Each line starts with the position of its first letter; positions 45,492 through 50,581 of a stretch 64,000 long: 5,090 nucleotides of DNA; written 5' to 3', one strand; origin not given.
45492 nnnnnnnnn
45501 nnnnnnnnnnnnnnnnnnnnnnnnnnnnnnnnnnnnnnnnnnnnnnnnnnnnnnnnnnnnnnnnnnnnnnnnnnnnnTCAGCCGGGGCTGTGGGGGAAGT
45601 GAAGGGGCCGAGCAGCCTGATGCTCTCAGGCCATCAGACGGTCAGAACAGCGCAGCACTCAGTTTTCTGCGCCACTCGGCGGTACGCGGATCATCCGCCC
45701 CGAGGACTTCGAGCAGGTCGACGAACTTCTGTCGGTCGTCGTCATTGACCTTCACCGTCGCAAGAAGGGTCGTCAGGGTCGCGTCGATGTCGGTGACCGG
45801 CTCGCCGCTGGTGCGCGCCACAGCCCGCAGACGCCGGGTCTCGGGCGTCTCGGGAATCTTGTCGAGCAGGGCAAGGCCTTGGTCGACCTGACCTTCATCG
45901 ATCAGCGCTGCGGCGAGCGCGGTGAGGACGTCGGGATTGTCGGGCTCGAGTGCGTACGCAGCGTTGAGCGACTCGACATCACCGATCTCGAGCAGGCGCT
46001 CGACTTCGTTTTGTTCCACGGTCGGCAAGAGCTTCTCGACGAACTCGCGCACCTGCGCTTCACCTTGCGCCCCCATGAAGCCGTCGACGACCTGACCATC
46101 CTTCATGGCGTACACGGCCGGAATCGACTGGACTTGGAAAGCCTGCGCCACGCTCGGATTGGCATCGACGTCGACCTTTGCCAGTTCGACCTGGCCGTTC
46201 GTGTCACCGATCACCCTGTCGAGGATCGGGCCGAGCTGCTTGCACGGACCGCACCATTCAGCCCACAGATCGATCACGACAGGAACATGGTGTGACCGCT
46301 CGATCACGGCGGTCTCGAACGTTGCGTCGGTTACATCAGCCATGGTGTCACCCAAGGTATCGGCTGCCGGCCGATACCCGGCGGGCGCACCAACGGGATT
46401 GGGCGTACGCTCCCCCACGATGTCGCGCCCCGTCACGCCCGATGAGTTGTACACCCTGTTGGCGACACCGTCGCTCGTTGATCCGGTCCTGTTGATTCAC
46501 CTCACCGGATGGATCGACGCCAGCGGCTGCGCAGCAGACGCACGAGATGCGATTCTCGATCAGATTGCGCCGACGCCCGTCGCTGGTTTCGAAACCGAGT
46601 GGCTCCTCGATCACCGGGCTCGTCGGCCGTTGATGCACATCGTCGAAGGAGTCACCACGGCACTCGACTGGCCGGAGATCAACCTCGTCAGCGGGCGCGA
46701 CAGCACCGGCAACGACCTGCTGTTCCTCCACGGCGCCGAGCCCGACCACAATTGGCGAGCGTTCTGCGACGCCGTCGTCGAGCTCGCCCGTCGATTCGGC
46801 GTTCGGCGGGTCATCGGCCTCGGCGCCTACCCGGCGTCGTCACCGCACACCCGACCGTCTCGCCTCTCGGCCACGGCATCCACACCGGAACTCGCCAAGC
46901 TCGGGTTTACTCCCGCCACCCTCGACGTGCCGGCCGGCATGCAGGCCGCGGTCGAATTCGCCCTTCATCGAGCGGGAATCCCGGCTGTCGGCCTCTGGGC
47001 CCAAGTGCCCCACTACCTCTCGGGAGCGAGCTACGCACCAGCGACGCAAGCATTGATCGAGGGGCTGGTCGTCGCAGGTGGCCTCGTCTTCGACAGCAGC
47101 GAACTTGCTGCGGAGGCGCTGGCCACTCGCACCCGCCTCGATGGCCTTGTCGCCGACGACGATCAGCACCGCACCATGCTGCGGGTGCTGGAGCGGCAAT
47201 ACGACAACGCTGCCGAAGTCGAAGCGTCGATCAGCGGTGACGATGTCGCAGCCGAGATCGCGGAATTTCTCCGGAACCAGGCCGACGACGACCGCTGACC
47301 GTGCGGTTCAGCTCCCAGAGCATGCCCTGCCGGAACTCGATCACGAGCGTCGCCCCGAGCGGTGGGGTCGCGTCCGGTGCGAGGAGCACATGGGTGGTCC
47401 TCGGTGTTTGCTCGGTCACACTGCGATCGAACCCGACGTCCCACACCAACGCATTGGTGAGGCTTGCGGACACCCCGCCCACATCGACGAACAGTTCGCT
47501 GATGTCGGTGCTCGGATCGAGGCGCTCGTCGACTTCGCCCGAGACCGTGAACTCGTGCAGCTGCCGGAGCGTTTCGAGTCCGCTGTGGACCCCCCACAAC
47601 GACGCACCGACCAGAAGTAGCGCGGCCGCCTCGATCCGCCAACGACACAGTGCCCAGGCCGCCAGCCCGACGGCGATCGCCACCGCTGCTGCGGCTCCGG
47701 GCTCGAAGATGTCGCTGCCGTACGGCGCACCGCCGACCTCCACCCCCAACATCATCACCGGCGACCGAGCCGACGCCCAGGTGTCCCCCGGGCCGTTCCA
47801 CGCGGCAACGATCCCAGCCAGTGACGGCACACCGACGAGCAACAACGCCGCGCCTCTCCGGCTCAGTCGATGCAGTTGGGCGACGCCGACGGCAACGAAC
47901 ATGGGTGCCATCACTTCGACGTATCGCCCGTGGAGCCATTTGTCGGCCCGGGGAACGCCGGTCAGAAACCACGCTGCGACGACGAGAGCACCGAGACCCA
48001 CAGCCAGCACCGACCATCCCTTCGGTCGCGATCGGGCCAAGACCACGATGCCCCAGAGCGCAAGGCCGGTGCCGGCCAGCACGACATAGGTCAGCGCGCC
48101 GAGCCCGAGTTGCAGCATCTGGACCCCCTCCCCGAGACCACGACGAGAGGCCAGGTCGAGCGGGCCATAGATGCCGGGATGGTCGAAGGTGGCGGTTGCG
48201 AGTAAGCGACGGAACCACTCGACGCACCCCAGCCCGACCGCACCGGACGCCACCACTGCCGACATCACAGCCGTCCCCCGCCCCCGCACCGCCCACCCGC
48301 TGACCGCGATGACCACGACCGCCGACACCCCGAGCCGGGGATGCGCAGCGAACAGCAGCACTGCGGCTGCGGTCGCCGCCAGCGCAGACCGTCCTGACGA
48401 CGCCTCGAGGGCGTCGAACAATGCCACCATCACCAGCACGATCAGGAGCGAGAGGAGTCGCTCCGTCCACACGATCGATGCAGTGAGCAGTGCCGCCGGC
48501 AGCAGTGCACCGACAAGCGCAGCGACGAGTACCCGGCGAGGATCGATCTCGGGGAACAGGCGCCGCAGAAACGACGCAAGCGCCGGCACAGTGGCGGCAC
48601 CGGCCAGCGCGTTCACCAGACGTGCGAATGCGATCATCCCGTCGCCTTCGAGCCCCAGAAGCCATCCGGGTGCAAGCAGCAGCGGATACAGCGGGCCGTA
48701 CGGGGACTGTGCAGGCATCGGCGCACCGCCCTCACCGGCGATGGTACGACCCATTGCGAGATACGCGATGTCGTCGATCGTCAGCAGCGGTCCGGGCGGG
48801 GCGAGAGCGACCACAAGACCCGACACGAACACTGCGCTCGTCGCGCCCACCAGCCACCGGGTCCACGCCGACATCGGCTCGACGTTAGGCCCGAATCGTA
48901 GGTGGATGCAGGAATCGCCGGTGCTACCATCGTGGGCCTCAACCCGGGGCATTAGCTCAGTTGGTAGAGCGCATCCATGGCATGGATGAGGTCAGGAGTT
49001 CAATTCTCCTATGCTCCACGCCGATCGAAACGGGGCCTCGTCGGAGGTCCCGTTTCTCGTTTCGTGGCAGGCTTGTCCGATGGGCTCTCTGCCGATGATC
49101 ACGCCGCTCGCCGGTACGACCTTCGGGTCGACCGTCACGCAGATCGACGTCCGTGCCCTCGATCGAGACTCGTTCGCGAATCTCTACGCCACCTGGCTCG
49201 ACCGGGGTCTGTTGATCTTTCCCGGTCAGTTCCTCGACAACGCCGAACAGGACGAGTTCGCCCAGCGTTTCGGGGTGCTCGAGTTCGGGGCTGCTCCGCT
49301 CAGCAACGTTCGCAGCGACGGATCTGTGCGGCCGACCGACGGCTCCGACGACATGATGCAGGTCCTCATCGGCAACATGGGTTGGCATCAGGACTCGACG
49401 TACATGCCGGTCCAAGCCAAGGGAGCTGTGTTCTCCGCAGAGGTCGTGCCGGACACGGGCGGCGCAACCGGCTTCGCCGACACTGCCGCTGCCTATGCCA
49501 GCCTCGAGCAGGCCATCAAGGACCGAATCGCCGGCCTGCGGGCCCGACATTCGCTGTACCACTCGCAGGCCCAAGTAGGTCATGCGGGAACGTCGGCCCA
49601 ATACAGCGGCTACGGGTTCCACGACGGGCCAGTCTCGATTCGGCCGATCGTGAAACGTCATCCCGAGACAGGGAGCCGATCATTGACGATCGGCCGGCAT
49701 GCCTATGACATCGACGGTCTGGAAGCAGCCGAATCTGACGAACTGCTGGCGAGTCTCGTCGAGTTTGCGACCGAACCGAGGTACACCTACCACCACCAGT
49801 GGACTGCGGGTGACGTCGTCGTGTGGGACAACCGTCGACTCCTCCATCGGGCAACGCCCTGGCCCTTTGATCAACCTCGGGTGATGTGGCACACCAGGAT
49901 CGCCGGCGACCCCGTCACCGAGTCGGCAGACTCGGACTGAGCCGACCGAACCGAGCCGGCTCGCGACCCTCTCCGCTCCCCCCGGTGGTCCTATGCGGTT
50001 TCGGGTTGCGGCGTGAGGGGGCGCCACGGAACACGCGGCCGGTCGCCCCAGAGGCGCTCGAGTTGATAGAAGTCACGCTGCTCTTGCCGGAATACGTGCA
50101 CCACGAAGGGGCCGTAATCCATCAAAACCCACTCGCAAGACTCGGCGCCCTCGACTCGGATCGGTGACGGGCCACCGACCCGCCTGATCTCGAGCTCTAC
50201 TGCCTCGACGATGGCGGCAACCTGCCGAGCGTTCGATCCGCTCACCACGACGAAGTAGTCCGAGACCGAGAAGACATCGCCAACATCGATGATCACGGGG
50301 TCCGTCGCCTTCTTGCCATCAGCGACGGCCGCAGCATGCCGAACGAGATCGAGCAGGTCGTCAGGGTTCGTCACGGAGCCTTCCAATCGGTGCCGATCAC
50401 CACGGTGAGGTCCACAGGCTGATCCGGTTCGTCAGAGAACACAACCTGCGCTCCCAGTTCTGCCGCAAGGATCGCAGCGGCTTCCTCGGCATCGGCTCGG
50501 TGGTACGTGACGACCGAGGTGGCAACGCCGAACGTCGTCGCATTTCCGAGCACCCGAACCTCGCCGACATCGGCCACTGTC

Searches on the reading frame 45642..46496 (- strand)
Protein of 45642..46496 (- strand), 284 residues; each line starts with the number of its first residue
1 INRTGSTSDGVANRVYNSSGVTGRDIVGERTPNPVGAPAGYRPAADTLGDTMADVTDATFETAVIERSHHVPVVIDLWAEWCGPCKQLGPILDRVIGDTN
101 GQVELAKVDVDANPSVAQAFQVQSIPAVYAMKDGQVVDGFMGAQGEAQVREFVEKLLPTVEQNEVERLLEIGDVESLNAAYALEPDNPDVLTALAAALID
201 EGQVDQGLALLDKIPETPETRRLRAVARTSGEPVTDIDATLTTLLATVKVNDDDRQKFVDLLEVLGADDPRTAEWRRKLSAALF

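Call 71: search_protein_families(library=pfam, proteins=[window:45642-46496:-], max_evalue=0.00001)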
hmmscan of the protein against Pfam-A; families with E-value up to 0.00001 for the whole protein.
window:45642-46496:- (284 aa): 3 families
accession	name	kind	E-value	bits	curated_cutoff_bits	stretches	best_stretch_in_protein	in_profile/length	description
PF00085.26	Thioredoxin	-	1.3e-24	86.6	23.5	1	53-154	3-102/103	Thioredoxin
PF14561.12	TPR_20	-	2.9e-13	50.4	25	1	249-284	50-90/90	Tetratricopeptide repeat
PF14559.12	TPR_19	-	8.3e-08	32.9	25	1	176-217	13-54/68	Tetratricopeptide repeat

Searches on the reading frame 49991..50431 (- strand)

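Call 71: search_protein_families(library=pfam, proteins=[window:49991-50431:-], max_evalue=0.00001)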
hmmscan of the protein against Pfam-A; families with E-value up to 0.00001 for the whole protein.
window:49991-50431:- (146 aa): 1 family
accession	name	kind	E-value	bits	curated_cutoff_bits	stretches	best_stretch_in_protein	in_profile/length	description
PF02410.21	RsfS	-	1.2e-29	102.9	21.6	1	33-128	3-98/98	Ribosomal silencing factor during starvation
